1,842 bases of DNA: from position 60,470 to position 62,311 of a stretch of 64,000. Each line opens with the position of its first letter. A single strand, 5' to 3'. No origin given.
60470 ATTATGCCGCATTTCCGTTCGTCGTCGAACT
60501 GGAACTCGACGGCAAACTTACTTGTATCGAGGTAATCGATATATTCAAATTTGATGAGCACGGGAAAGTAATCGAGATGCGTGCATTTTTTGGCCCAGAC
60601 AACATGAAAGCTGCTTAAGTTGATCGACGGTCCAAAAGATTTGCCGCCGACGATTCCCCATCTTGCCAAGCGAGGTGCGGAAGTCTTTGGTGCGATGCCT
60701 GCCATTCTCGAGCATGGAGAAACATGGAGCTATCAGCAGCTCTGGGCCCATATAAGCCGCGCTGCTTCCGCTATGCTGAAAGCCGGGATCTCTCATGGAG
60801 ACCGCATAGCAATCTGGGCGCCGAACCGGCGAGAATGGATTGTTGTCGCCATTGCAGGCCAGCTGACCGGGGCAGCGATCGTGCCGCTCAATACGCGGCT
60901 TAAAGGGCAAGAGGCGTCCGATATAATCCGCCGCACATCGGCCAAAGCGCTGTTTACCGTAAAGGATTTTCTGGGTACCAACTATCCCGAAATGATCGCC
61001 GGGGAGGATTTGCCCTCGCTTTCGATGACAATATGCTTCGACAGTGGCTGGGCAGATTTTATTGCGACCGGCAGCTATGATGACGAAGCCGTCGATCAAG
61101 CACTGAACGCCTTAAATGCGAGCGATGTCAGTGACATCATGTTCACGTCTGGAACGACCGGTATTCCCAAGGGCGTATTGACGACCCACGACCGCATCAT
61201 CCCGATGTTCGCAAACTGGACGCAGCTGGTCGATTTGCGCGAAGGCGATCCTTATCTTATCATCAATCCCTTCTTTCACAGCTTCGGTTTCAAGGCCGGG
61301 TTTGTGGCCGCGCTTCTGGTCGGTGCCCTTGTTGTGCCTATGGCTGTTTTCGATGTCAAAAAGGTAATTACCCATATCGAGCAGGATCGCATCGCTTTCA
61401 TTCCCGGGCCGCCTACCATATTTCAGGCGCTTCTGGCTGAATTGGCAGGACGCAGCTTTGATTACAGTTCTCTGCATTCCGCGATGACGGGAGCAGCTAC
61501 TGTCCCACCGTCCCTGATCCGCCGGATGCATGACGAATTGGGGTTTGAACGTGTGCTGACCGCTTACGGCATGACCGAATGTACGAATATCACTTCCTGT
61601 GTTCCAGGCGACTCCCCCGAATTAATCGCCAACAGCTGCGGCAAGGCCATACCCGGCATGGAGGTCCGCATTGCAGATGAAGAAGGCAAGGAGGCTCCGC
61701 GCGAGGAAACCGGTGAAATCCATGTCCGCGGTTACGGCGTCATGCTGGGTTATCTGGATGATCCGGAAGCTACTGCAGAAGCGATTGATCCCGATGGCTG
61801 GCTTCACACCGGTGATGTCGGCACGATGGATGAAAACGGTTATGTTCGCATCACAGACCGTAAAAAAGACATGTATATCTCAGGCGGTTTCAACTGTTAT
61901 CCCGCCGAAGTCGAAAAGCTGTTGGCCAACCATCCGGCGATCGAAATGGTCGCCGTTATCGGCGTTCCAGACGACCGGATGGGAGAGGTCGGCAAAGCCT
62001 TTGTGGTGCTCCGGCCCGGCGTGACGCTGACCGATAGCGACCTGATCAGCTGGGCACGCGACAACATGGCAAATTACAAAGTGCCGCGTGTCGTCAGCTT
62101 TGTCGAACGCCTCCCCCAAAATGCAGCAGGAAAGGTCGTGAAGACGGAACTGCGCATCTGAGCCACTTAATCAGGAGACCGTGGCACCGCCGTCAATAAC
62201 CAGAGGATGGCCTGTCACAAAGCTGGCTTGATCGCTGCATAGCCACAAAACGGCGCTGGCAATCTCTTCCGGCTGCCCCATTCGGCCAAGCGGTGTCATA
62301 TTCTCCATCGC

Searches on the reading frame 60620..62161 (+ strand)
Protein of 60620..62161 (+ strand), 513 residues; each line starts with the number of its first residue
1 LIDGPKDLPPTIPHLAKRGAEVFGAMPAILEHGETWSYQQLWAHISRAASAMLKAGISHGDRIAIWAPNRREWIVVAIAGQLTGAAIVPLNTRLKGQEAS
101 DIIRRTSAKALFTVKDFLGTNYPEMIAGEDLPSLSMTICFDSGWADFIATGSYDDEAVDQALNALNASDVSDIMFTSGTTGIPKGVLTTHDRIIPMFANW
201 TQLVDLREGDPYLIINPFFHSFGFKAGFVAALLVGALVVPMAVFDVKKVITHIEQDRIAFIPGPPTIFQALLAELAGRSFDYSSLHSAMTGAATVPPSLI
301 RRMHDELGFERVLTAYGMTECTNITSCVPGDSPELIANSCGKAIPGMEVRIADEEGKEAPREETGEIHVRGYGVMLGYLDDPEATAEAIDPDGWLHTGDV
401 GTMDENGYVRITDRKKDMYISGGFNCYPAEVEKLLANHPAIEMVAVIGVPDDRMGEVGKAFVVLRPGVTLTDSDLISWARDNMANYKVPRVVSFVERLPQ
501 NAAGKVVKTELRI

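Call 25: search_protein_families(library=pfam, proteins=[window:60620-62161:+], max_evalue=0.00001)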
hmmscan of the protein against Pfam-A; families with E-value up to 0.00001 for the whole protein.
window:60620-62161:+ (513 aa): 2 families
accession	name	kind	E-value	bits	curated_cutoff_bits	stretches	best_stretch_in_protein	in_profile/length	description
PF00501.34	AMP-binding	-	2.7e-81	273.8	29.9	1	20-379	5-384/384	AMP-binding enzyme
PF13193.12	AMP-binding_C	-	4.1e-21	76.1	24.5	1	430-505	1-76/76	AMP-binding enzyme C-terminal domain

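Call 74: search_protein_families(library=ncbifam, proteins=[window:60620-62161:+], max_evalue=1e-20)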
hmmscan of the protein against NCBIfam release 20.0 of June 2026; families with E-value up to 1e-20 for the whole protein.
window:60620-62161:+ (513 aa): 87 families (the best 25 are shown)
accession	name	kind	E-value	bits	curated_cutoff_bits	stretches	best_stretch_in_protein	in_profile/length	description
NF005801.1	PRK07656.1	equivalog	3.6e-206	685.7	657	1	11-512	2-500/500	FadD3 family acyl-CoA ligase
NF004837.0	PRK06187.1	subfamily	4.9e-128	427.7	476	1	8-512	6-519/531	long-chain-fatty-acid--CoA ligase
NF009233.0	PRK12583.1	subfamily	1.5e-118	396.7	832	1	11-512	19-547/558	fatty acid CoA ligase family protein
NF006182.0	PRK08316.1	subfamily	4.2e-104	348.9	663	1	11-512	12-514/523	fatty acyl-CoA synthetase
NF004758.0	PRK06087.1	equivalog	4.5e-91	305.9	736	1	31-512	46-532/548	medium-chain fatty-acid--CoA ligase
NF006181.0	PRK08314.1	subfamily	1.2e-89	301.1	705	1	165-510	201-549/563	long-chain-fatty-acid--CoA ligase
NF004114.0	PRK05605.1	equivalog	2.3e-89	300.3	766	1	144-512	198-566/575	long-chain-fatty-acid--CoA ligase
NF005676.0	PRK07470.1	equivalog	4.4e-87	292.9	774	1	15-512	25-526/544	acyl-CoA synthetase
NF005307.0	PRK06839.1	equivalog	7.1e-87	292.1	748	1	28-511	20-489/496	o-succinylbenzoate--CoA ligase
NF005702.0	PRK07514.1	subfamily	3.3e-86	289.7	558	1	30-512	24-497/506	malonyl-CoA synthase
NF005714.0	PRK07529.1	subfamily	4.8e-85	286.2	632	1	30-512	58-573/640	acyl-CoA synthetase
NF052580.1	Str24CoAsynCasG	equivalog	2.3e-84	283.7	750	1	30-512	60-547/548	steroid-24-oyl-CoA synthetase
NF005857.1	PRK07786.1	exception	3.7e-84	283.1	733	1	27-512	26-509/513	fatty-acid--CoA ligase FadD5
NF006572.0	PRK09088.1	equivalog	2.9e-83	280.2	696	1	30-512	23-484/491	acyl-CoA synthetase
NF002966.0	PRK03640.1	equivalog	1.4e-82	277.8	556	1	20-512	12-477/483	o-succinylbenzoate--CoA ligase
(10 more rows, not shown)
